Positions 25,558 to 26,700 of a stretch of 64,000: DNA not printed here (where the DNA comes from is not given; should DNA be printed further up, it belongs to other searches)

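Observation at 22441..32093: Combined C-S and C-P cleavage cluster: Xsc, class III omega-aminotransferase, Ald, GntR and PhnX, convergent with a TRAP transporter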

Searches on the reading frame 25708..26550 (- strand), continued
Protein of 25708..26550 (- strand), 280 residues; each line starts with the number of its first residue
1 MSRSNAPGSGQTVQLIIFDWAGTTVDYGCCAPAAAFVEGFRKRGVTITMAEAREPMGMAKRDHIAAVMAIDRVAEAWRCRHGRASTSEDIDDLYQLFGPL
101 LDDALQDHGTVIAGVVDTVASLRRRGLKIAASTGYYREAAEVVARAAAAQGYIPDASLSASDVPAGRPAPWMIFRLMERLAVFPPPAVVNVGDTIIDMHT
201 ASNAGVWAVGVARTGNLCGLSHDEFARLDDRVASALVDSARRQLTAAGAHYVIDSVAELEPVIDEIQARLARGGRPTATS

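Call 39: search_protein_families(library=ncbifam, proteins=[L128:884-1894:-, L128:1787-3388:+, L128:3478-5049:+, L128:5088-6863:+, L128:6814-7986:+, L128:7983-8783:+, L128:8780-9523:+, L128:9524-10543:+, L122:634-2010:+, L122:7130-8221:+], max_evalue=1e-15)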
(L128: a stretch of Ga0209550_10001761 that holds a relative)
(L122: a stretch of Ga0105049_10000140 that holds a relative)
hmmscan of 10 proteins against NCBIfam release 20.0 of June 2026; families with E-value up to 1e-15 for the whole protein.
L128:884-1894:- (336 aa): 0 families

L128:1787-3388:+ (533 aa): 68 families (the best 25 are shown)
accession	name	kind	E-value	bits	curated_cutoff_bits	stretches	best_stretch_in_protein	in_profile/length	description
NF005812.0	PRK07678.1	subfamily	2.1e-136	455.2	488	1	85-531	8-450/451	aminotransferase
NF005102.0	PRK06541.1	equivalog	2.2e-112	375.9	574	1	85-530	10-455/460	aspartate aminotransferase family protein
NF004767.0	PRK06105.1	subfamily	9.5e-105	350.8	517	1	85-531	6-450/460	aminotransferase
NF005683.0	PRK07481.1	subfamily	6.3e-104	348.5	575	1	90-531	9-450/453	hypothetical protein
NF005682.0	PRK07480.1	subfamily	4.1e-100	335.6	510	1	81-530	7-451/459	aminotransferase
NF005684.0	PRK07482.1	subfamily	5.1e-96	322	687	1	82-532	3-456/464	hypothetical protein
NF005447.0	PRK07036.1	equivalog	2.4e-93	313.4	618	1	77-531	3-455/468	aminotransferase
NF005685.0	PRK07483.1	equivalog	1e-89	301.4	485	1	109-531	12-438/444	aspartate aminotransferase family protein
NF004718.0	PRK06062.1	subfamily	1.3e-86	290.9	472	1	76-530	8-448/454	hypothetical protein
NF005375.0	PRK06917.1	equivalog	4.8e-80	269.5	535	1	112-531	17-439/448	aspartate aminotransferase family protein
NF052567.1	OmAmTferAptACaul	equivalog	7.6e-78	262.1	500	1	95-531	5-431/431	omega-aminotransferase AptA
NF004625.0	PRK05965.1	subfamily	1.2e-75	255.1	729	1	86-531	5-448/460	hypothetical protein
NF004426.0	PRK05769.1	equivalog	7.4e-74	249.1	552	1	103-530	30-439/441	acetyl ornithine aminotransferase family protein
TIGR00508.1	bioA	equivalog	5e-72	242.8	405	1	95-528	1-418/419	adenosylmethionine--8-amino-7-oxononanoate transaminase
NF009068.0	PRK12403.1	equivalog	1e-71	242.2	817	1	87-530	14-452/460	aspartate aminotransferase family protein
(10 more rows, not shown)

L128:3478-5049:+ (523 aa): 12 families
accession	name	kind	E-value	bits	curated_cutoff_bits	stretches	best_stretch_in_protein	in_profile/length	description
NF052282.1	PLP_TF_PdxR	equivalog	8.7e-96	321.7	320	1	42-500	2-447/448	MocR-like pyridoxine biosynthesis transcription factor PdxR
NF052281.1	rhizopine_MocR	equivalog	4.6e-64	216.8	650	1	28-501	5-476/479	rhizopine catabolism transcriptional regulator MocR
NF052285.1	GABA_TF_GabR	exception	1.3e-55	189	600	1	44-424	2-368/456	MocR-like transcriptional regulator GabR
NF052290.2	MocR_like_YczR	exception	9.3e-47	159.8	487.4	1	206-503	155-457/458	MocR-like transcription factor YczR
NF052286.1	ecto_TF_EhuR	exception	1.1e-46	159.4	480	1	204-507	148-452/458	MocR-like ectoine utilization transcription factor EhuR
TIGR04461.1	endura_MppQ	equivalog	5.9e-34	117.7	540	1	156-471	20-350/392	enduracididine biosynthesis enzyme MppQ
NF012025.0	PRK15481.1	equivalog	2.1e-25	89.3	573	0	213-501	141-427/432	MocR-like B6 salvage transcription factor PtsJ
NF041364.1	GntC_guanitoxin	equivalog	1.6e-24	86.5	415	1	209-500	55-353/356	guanitoxin biosynthesis PLP-dependent (S)-gamma-hydroxy-L-arginine cyclodehydratase GntC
TIGR03947.1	viomycin_VioD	equivalog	1e-20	73.9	390.9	1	189-503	44-358/359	capreomycidine synthase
NF006514.0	PRK08960.1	equivalog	1.9e-18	66.5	554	1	195-505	73-386/388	pyridoxal phosphate-dependent aminotransferase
NF004770.0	PRK06108.1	subfamily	4e-17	62.1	422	1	202-506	84-394/396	pyridoxal phosphate-dependent aminotransferase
NF006967.0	PRK09440.1-5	equivalog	4.7e-16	58.5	402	0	342-505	243-416/424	valine--pyruvate transaminase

L128:5088-6863:+ (591 aa): 49 families (the best 25 are shown)
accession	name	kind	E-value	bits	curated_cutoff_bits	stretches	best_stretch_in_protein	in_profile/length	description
NF005713.0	PRK07525.1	subfamily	0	1033.8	620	1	1-588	4-591/592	sulfoacetaldehyde acetyltransferase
TIGR03457.1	sulphoacet_xsc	equivalog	4.5e-280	930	676.4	1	2-578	1-575/579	sulfoacetaldehyde acetyltransferase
TIGR00118.1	acolac_lg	equivalog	5.2e-86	289.3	538.35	1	3-560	1-535/557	biosynthetic-type acetolactate synthase large subunit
NF004919.0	PRK06276.1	equivalog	3.2e-84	283.3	866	1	3-561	1-540/582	acetolactate synthase large subunit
NF006052.0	PRK08199.1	subfamily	1e-79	268.4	539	1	4-563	9-541/559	thiamine pyrophosphate protein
NF004710.0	PRK06048.1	equivalog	2.1e-79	267.5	976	1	2-561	7-539/561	acetolactate synthase large subunit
NF006122.0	PRK08266.1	subfamily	8.6e-78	262.1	571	2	2-360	3-353/543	hypothetical protein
NF006524.0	PRK08978.1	equivalog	2e-72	244.3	738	1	6-560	4-525/548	acetolactate synthase 2 catalytic subunit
NF006016.1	PRK08155.1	equivalog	1.4e-71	241.6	870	1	1-561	1-534/554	acetolactate synthase large subunit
NF005712.0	PRK07524.1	subfamily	2.3e-70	237.6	500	1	3-557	3-527/536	5-guanidino-2-oxopentanoate decarboxylase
NF005860.0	PRK07789.1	equivalog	3.4e-70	237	881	1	2-544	33-566/615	acetolactate synthase large subunit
NF005058.0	PRK06466.1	equivalog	1.3e-66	225.3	951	1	4-559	5-547/574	acetolactate synthase 3 large subunit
NF006319.0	PRK08527.1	equivalog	1.1e-65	222.2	905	1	2-560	3-539/565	acetolactate synthase large subunit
NF005651.0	PRK07418.1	subfamily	5.4e-65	219.7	942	1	2-560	18-560/617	acetolactate synthase large subunit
NF006377.0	PRK08611.1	equivalog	1.4e-64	218.6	742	1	3-561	4-531/576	pyruvate oxidase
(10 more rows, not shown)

L128:6814-7986:+ (390 aa): 2 families
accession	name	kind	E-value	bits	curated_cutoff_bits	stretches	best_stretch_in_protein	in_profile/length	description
TIGR03364.1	HpnW_proposed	hypoth_equivalog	6.9e-127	423.5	285.1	1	20-381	1-365/365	TIGR03364 family FAD-dependent oxidoreductase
TIGR02352.1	thiamin_ThiO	equivalog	4.6e-19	68.7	250.8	1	23-243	2-237/351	glycine oxidase ThiO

L128:7983-8783:+ (266 aa): 3 families
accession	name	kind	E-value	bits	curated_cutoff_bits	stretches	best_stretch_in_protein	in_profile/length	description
TIGR01422.2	phosphonatase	equivalog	2.5e-97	325.1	220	1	4-253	2-251/251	phosphonoacetaldehyde hydrolase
TIGR03351.1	PhnX-like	hypoth_equivalog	5.8e-24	85.3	218.9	1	6-202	4-191/220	phosphonatase-like hydrolase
NF053741.1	noncata_PA2803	equivalog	3.5e-17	63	240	1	174-266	99-191/191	HAD superfamily inactivated hydrolase PcrP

L128:8780-9523:+ (247 aa): 0 families

L128:9524-10543:+ (339 aa): 6 families
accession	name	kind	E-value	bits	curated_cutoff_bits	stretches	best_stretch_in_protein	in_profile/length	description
TIGR00016.1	ackA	subfamily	2.4e-77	260.4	293.4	1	54-313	84-356/405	acetate/propionate family kinase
NF005462.0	PRK07058.1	equivalog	3.8e-73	246.8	486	1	52-314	80-347/396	acetate/propionate family kinase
NF009045.0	PRK12379.1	equivalog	1.7e-69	234.5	580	1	2-311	7-343/402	propionate kinase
NF009063.0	PRK12397.1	equivalog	3e-61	207.3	659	1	57-314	83-350/404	acetate/propionate family kinase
NF005520.0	PRK07157.1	equivalog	1.5e-60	205.5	561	1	60-310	86-345/400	acetate kinase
NF009099.0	PRK12440.1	equivalog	1e-58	199.2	693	1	50-310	76-345/397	acetate/propionate family kinase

L122:634-2010:+ (458 aa): 10 families
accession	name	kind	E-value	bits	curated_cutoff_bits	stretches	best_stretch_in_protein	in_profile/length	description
NF002751.0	PRK02794.1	equivalog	8.4e-203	673.9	371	1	37-457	4-418/425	DNA polymerase IV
NF002882.0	PRK03348.1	equivalog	9.8e-107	357.6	389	1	75-439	4-371/461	DNA polymerase IV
NF002677.0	PRK02406.1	equivalog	7.7e-105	350.9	256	1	78-417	8-348/357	DNA polymerase IV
NF003015.0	PRK03858.1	subfamily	7.1e-97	325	367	1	76-456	7-385/399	DNA polymerase IV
NF002848.0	PRK03103.1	subfamily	2.2e-88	296.5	381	1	77-457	5-392/410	DNA polymerase IV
NF010731.0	PRK14133.1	equivalog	1.6e-85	287.4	362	1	78-417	5-341/352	DNA polymerase IV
NF002492.0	PRK01810.1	equivalog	5.3e-78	262.5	399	1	78-456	12-394/412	DNA polymerase IV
NF002883.0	PRK03352.1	equivalog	1.4e-65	221.8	330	1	78-408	7-338/347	DNA polymerase IV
NF002292.0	PRK01216.1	equivalog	3.8e-34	118.3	339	1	79-311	4-241/351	DNA polymerase IV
NF002955.0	PRK03609.1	subfamily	1.6e-25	89.9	431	1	79-415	3-353/422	translesion error-prone DNA polymerase V subunit UmuC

L122:7130-8221:+ (363 aa): 6 families
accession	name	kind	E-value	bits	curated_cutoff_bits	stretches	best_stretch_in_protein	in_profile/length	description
NF005462.0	PRK07058.1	equivalog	1.2e-80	271.4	486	1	51-336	62-348/396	acetate/propionate family kinase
TIGR00016.1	ackA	subfamily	2.2e-78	263.8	293.4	1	5-338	6-360/405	acetate/propionate family kinase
NF009045.0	PRK12379.1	equivalog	1.3e-69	235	580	1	5-338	7-349/402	propionate kinase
NF009063.0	PRK12397.1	equivalog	1.1e-66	225.2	659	1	3-338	3-353/404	acetate/propionate family kinase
NF005520.0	PRK07157.1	equivalog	3.3e-59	201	561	1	2-334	2-348/400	acetate kinase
NF009099.0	PRK12440.1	equivalog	4.4e-59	200.4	693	1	5-360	6-371/397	acetate/propionate family kinase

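Call 47: find_encoding_contigs(protein=P0152, flank=10000, max_places=1)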
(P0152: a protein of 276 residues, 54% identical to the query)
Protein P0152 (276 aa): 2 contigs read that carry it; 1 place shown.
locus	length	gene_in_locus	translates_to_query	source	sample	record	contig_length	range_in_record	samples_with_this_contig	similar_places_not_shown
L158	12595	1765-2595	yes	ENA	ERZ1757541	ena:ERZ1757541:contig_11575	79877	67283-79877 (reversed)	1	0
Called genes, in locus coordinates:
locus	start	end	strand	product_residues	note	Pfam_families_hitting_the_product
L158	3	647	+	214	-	?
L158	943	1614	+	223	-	PF00392:GntR, PF07729:FCD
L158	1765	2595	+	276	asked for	PF00702:Hydrolase, PF13419:HAD_2, PF13242:Hydrolase_like (weak)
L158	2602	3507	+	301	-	PF02569:Pantoate_ligase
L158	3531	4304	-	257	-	PF01925:TauE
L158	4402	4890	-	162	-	PF13404:HTH_AsnC-type, PF13412:HTH_24, PF08279:HTH_11 (weak), PF22482:AsnC_trans_reg_3, PF01037:AsnC_trans_reg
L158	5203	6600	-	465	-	PF00202:Aminotran_3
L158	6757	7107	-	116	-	-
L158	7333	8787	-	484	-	PF00171:Aldedh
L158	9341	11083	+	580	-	PF00989:PAS (weak), PF00989:PAS, PF08448:PAS_4 (weak), PF13426:PAS_9, PF00158:Sigma54_activat, PF14532:Sigma54_activ_2, PF25601:AAA_lid_14, PF18024:HTH_50, +3 more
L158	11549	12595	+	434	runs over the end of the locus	PF00202:Aminotran_3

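Call 48: find_encoding_contigs(protein=P0171, flank=10000, max_places=1)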
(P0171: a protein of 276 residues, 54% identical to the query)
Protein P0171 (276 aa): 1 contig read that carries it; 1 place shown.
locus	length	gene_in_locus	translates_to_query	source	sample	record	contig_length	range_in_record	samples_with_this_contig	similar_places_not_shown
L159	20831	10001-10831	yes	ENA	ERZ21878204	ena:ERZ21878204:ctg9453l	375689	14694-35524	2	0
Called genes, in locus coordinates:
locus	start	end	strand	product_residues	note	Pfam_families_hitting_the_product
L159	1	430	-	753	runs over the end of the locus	PF17149:CHASE5 (weak), PF00989:PAS, PF08448:PAS_4, PF13188:PAS_8 (faint), PF13426:PAS_9 (weak), PF00512:HisKA, PF02518:HATPase_c, PF00072:Response_reg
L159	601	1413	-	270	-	PF00795:CN_hydrolase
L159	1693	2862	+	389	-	PF00465:Fe-ADH, PF13685:Fe-ADH_2, PF25137:ADH_Fe_C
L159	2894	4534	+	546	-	PF00512:HisKA (faint), PF00989:PAS, PF08448:PAS_4, PF13426:PAS_9, PF02518:HATPase_c, PF00072:Response_reg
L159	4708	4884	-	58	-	-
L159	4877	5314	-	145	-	-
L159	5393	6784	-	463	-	PF03063:Prismane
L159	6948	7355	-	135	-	PF03063:Prismane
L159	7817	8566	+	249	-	PF00392:GntR, PF07702:UTRA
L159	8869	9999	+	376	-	PF00266:Aminotran_5, PF00155:Aminotran_1_2 (weak)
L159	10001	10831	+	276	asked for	PF00702:Hydrolase, PF13419:HAD_2, PF13242:Hydrolase_like (weak)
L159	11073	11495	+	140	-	PF01243:PNPOx_N, PF16242:Pyrid_ox_like (weak)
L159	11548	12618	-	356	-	PF06071:YchF-GTPase_C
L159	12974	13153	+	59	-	-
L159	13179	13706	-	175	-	-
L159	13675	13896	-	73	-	PF12844:HTH_19 (weak), PF13560:HTH_31 (weak), PF01381:HTH_3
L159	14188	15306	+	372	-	PF01118:Semialdhyde_dh, PF02774:Semialdhyde_dhC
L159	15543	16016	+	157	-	PF00571:CBS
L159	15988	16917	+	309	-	PF00571:CBS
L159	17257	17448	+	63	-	PF13370:Fer4_13, PF13459:Fer4_15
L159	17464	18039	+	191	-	PF02915:Rubrerythrin, PF21349:RUBY_RBDX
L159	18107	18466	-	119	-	PF12654:DUF3786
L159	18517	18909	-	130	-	PF04060:FeS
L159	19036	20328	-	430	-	PF00285:Citrate_synt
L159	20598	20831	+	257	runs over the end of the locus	PF02463:SMC_N (weak), PF00005:ABC_tran, PF13304:AAA_21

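Call 49: find_encoding_contigs(protein=P0175, flank=10000, max_places=1)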
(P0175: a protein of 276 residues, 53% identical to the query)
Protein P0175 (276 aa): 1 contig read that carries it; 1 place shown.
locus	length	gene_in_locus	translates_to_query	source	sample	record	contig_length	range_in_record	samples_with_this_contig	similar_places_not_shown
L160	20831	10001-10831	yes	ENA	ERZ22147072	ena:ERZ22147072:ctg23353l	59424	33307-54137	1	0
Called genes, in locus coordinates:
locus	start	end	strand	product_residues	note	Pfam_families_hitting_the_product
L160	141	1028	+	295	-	PF02826:2-Hacid_dh_C, PF03446:NAD_binding_2, PF03807:F420_oxidored, PF14833:NAD_binding_11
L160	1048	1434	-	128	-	PF02518:HATPase_c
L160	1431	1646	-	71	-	-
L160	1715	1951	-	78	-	PF00512:HisKA (weak)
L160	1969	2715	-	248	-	PF13188:PAS_8 (weak)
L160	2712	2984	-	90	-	-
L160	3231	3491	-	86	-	-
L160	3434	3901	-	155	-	PF00795:CN_hydrolase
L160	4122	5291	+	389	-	PF00465:Fe-ADH, PF13685:Fe-ADH_2, PF25137:ADH_Fe_C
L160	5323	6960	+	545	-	PF00512:HisKA (faint), PF08448:PAS_4, PF13426:PAS_9, PF02518:HATPase_c, PF00072:Response_reg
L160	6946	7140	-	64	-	-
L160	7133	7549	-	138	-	-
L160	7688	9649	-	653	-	PF03063:Prismane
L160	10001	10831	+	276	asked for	PF00702:Hydrolase, PF13419:HAD_2, PF13242:Hydrolase_like (weak)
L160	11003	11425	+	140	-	PF01243:PNPOx_N, PF16242:Pyrid_ox_like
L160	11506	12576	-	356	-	PF06071:YchF-GTPase_C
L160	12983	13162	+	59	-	-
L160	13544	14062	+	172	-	PF01118:Semialdhyde_dh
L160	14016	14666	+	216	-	PF02774:Semialdhyde_dhC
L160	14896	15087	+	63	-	PF13370:Fer4_13, PF13459:Fer4_15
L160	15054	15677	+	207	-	PF02915:Rubrerythrin, PF21349:RUBY_RBDX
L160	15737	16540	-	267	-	PF04060:FeS, PF12654:DUF3786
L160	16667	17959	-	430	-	PF00285:Citrate_synt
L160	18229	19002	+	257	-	PF02463:SMC_N, PF00005:ABC_tran, PF13304:AAA_21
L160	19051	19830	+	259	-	PF00497:SBP_bac_3, PF10613:Lig_chan-Glu_bd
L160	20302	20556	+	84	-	PF00528:BPD_transp_1 (weak)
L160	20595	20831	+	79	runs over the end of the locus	-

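Call 55: find_homologous_proteins(query=L075:8952-9995:+, max_evalue=1e-20)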
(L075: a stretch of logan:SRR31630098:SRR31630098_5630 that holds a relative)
Query L075:8952-9995:+ (347 aa): 8000 proteins with E <= 1e-20 among 8000 candidates; the best 120 are listed.
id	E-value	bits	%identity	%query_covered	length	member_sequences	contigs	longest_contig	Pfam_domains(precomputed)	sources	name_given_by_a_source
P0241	3.5e-229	778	97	100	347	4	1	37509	PF00266.26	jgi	-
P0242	3.3e-155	534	-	-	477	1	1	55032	PF00266.26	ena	-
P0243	2.2e-153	528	67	99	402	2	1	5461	PF00266.26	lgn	-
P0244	1.6e-152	526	-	-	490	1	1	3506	PF00266.26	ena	-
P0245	5.8e-151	521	-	-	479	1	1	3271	PF00266.26,PF01053.27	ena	-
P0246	1.8e-148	512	64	99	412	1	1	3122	PF00266.26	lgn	-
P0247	1.3e-147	510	66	99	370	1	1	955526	PF00155.28,PF00266.26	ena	-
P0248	3.3e-145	502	62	99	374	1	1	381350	PF00266.26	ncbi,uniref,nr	ncbi:2-aminoethylphosphonate--pyruvate transaminase [Desulfamplus magnetovallimortis]|uniref:2-amino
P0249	1.1e-141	490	63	99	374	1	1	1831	PF00266.26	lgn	-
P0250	1.4e-141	490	62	99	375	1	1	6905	PF00266.26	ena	-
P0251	2.5e-141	489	63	99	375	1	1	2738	PF00266.26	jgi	jgi:2-aminoethylphosphonate-pyruvate transaminase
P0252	2.7e-141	489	62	99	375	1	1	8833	PF00266.26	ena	-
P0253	2.7e-141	489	63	100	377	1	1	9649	PF00266.26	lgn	-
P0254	2.9e-141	489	63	100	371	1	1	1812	PF00266.26,PF01053.27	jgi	jgi:2-aminoethylphosphonate-pyruvate transaminase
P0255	5.0e-141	488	61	99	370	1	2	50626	PF00266.26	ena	-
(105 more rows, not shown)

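Call 58: search_protein_families(library=pfam, proteins=[L128:8780-9523:+, L128:884-1894:-, L128:10642-13428:+, L128:259-879:-, L122:8307-10148:+, L122:6387-7133:+, L122:4148-5584:+], max_evalue=0.00001)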
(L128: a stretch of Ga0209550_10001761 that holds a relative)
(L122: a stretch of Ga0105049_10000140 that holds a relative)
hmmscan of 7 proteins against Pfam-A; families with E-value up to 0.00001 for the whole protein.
L128:8780-9523:+ (247 aa): 1 family
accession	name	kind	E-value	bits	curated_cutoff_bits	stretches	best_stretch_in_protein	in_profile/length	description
PF01925.25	TauE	-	4.8e-23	82.5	32.6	1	15-239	2-235/237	Sulfite exporter TauE/SafE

L128:884-1894:- (336 aa): 1 family
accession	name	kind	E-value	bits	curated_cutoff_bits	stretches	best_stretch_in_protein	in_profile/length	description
PF05035.17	DGOK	-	5.9e-103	344.1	25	1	49-329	1-280/281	2-keto-3-deoxy-galactonokinase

L128:10642-13428:+ (928 aa): 2 families
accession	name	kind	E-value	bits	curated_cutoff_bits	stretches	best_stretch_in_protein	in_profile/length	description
PF00384.28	Molybdopterin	-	9.7e-20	71.3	24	1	71-574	1-327/353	Molybdopterin oxidoreductase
PF04879.21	Molybdop_Fe4S4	-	3.7e-17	62.5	22.7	1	16-66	3-53/55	Molybdopterin oxidoreductase Fe4S4 domain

L128:259-879:- (206 aa): 1 family
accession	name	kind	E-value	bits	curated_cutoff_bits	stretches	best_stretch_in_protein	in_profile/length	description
PF01081.25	Aldolase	-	5.1e-26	91.8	27.8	1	2-175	6-178/196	KDPG and KHG aldolase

L122:8307-10148:+ (613 aa): 0 families

L122:6387-7133:+ (248 aa): 1 family
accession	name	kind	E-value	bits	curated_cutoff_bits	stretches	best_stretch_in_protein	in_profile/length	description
PF01925.25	TauE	-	4.1e-17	63.1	32.6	1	16-240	2-235/237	Sulfite exporter TauE/SafE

L122:4148-5584:+ (478 aa): 2 families
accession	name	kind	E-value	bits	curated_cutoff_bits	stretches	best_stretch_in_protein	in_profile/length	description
PF01266.30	DAO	-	6.6e-35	121.7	27.9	1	108-472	1-352/353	FAD dependent oxidoreductase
PF00890.30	FAD_binding_2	-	2e-06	27.7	20.4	1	108-284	1-178/414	FAD binding domain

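Call 77: find_encoding_contigs(protein=P0127, flank=5000, max_places=2)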
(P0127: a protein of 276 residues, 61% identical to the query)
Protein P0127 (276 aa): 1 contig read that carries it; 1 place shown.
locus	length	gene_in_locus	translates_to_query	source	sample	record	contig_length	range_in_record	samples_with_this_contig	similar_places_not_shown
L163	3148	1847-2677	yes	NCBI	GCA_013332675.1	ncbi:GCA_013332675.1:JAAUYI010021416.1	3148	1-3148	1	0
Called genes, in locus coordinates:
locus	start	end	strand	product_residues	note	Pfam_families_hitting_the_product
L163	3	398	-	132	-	?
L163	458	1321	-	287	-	PF20703:nSTAND1 (faint), PF00005:ABC_tran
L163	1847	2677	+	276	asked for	PF00702:Hydrolase, PF13419:HAD_2, PF13242:Hydrolase_like (weak)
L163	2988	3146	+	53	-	?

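Call 78: find_encoding_contigs(protein=P0128, flank=10000, max_places=1)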
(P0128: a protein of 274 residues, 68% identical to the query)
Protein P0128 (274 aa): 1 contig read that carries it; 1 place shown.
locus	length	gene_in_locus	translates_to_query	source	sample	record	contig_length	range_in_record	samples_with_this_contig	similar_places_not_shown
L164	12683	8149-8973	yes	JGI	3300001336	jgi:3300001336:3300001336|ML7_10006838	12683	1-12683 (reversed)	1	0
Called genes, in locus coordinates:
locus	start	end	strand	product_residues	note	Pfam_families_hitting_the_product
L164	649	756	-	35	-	-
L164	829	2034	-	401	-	-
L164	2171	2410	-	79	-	-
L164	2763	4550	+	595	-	PF02776:TPP_enzyme_N, PF00205:TPP_enzyme_M, PF02775:TPP_enzyme_C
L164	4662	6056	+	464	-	PF00202:Aminotran_3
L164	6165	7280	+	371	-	PF05222:AlaDh_PNT_N, PF01262:AlaDh_PNT_C, PF02826:2-Hacid_dh_C (weak)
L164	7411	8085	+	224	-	PF00392:GntR, PF07729:FCD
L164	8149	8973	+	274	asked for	PF00702:Hydrolase, PF13419:HAD_2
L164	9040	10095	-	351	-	PF03480:DctP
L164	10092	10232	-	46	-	-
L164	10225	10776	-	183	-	PF04290:DctQ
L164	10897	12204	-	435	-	PF06808:DctM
